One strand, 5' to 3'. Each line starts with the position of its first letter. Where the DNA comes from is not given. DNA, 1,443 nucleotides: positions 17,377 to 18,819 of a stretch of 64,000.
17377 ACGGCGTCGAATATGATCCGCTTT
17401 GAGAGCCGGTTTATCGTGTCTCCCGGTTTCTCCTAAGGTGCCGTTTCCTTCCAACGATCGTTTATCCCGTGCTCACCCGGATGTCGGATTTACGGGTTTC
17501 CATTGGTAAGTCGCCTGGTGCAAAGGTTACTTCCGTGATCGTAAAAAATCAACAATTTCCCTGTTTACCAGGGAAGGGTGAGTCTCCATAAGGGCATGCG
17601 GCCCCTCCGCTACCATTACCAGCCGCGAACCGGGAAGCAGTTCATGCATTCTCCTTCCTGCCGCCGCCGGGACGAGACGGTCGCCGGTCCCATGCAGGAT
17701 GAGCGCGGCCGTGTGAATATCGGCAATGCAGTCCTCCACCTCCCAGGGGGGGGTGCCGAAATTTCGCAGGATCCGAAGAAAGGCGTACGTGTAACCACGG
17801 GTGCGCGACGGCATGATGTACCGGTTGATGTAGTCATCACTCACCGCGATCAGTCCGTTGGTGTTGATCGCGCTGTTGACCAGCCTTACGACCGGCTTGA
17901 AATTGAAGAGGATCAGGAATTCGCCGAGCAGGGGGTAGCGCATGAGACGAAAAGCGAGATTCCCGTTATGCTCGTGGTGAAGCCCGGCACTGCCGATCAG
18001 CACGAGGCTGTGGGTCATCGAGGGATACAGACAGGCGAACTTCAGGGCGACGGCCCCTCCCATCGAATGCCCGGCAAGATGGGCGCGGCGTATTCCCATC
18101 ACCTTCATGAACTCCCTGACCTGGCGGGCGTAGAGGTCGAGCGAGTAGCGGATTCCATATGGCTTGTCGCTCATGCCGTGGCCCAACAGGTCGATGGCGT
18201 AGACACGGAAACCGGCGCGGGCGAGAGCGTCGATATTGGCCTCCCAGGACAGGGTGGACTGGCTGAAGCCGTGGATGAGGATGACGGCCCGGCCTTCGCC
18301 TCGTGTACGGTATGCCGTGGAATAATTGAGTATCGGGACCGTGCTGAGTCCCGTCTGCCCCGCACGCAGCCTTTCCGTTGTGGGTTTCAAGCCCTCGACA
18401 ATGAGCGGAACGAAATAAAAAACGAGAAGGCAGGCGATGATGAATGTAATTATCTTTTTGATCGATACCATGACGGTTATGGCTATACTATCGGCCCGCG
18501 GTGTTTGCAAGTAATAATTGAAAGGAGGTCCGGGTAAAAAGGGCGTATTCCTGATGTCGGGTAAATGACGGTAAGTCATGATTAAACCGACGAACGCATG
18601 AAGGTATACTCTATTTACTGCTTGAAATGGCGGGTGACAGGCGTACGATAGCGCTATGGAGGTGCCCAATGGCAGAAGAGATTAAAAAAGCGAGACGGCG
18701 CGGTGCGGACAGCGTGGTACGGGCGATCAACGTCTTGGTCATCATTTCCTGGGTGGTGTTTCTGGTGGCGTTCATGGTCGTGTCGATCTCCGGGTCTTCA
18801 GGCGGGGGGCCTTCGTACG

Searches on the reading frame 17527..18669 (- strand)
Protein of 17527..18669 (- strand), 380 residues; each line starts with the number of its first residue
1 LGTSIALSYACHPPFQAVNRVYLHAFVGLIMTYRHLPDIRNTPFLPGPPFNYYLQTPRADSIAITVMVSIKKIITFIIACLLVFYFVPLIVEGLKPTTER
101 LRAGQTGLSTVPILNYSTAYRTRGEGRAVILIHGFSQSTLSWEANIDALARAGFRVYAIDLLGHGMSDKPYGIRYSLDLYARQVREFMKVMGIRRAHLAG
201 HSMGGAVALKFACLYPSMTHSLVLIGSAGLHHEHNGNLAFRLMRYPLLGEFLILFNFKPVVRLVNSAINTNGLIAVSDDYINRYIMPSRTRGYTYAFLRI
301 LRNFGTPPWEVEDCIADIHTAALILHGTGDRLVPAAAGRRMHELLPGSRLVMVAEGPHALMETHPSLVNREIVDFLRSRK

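Call 30: search_protein_families(library=pfam, proteins=[window:17527-18669:-], max_evalue=0.0001)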
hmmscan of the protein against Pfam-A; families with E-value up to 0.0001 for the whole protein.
window:17527-18669:- (380 aa): 4 families
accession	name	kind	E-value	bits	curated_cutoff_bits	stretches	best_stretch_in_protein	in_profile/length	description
PF00561.26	Abhydrolase_1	-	1.2e-31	110.7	25.8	1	128-365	2-245/245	alpha/beta hydrolase fold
PF12697.13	Abhydrolase_6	-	1.2e-22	82.1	26.3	1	129-369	1-215/217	Alpha/beta hydrolase family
PF12146.15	Hydrolase_4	-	4.3e-22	79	27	1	128-361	6-235/239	Serine aminopeptidase, S33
PF08386.16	Abhydrolase_4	-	4.6e-05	23.9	21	1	319-378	34-93/103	TAP-like protein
